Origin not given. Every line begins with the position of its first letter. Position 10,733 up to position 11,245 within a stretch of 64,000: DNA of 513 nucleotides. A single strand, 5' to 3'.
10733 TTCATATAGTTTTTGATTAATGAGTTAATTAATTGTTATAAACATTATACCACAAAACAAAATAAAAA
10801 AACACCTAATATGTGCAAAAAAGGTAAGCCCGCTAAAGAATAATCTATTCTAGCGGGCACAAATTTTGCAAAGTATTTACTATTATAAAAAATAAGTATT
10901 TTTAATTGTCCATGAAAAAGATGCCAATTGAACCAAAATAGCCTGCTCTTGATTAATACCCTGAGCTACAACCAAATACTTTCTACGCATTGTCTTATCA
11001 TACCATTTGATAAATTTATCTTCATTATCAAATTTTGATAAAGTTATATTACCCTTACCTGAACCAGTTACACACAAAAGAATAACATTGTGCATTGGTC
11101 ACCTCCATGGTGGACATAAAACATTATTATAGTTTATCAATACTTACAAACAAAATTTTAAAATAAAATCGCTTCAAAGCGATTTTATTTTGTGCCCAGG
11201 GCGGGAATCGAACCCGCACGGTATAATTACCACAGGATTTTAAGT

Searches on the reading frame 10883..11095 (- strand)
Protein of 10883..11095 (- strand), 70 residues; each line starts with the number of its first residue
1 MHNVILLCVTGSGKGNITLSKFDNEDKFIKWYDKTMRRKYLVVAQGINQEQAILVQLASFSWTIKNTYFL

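Call 42: search_protein_families(library=pfam, proteins=[window:10886-11095:-], max_evalue=0.01)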
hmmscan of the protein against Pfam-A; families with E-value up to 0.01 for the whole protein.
seq(70 aa): 0 families

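Call 44: search_protein_families(library=ncbifam, proteins=[window:10886-11095:-], max_evalue=1)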
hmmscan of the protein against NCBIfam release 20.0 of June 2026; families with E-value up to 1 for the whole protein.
seq(70 aa): 1 family
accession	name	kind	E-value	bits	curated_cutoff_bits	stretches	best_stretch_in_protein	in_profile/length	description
NF003333.0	PRK04342.1-2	equivalog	0.06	12.2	465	1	20-56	44-80/367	DNA topoisomerase IV subunit A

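Call 59: find_encoding_contigs(protein=window:10883-11095:-, flank=4000, max_places=6)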
Protein window:10883-11095:- (70 aa): 23 contigs read that carry it; 6 places shown.
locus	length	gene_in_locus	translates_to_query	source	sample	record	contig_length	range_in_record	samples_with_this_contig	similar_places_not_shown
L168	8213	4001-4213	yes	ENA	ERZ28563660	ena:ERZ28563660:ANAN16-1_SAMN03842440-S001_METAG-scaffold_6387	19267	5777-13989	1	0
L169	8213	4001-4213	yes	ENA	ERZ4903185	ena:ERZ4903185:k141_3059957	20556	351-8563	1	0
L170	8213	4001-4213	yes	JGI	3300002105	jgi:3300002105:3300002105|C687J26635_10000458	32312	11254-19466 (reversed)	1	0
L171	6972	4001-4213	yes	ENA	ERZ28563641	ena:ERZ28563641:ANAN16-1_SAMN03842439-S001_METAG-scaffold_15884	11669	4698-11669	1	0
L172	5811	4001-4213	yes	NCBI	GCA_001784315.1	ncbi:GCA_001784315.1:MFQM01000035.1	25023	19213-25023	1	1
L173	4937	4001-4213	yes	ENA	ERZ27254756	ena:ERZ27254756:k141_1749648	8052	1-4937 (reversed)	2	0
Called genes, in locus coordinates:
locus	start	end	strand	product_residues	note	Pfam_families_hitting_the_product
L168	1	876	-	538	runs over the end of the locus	PF00521:DNA_topoisoIV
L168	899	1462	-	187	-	-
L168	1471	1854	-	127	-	PF13483:Lactamase_B_3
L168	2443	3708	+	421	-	PF00575:S1 (weak), PF21710:Spt6_S1 (faint), PF00575:S1, PF23459:S1_RRP5 (weak)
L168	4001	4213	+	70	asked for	-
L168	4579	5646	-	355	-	PF01594:AI-2E_transport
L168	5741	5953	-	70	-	-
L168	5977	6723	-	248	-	PF01479:S4, PF00849:PseudoU_synth_2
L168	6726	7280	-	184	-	PF00293:NUDIX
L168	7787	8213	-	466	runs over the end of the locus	PF05221:AdoHcyase, PF00670:AdoHcyase_NAD, PF02826:2-Hacid_dh_C, PF07991:KARI_N (weak)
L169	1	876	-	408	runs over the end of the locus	?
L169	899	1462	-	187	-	-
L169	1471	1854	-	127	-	PF13483:Lactamase_B_3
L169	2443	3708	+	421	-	PF00575:S1 (weak), PF21710:Spt6_S1 (faint), PF00575:S1, PF23459:S1_RRP5 (weak)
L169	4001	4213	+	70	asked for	-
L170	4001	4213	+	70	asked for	-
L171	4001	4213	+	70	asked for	-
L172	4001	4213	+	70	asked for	-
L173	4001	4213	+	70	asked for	-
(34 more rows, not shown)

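Call 61: find_homologous_proteins(query=window:10886-11095:-, max_evalue=0.001)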
Query seq(70 aa) (70 aa): 1 proteins with E <= 0.001 among 1 candidates.
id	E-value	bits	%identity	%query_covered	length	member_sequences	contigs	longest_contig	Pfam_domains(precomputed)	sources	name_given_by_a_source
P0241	7.4e-40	151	100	100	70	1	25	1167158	-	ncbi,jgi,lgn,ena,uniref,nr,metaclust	ncbi:MAG: hypothetical protein A2725_03180 [Candidatus Magasanikbacteria bacterium RIFCSPHIGHO2_01_F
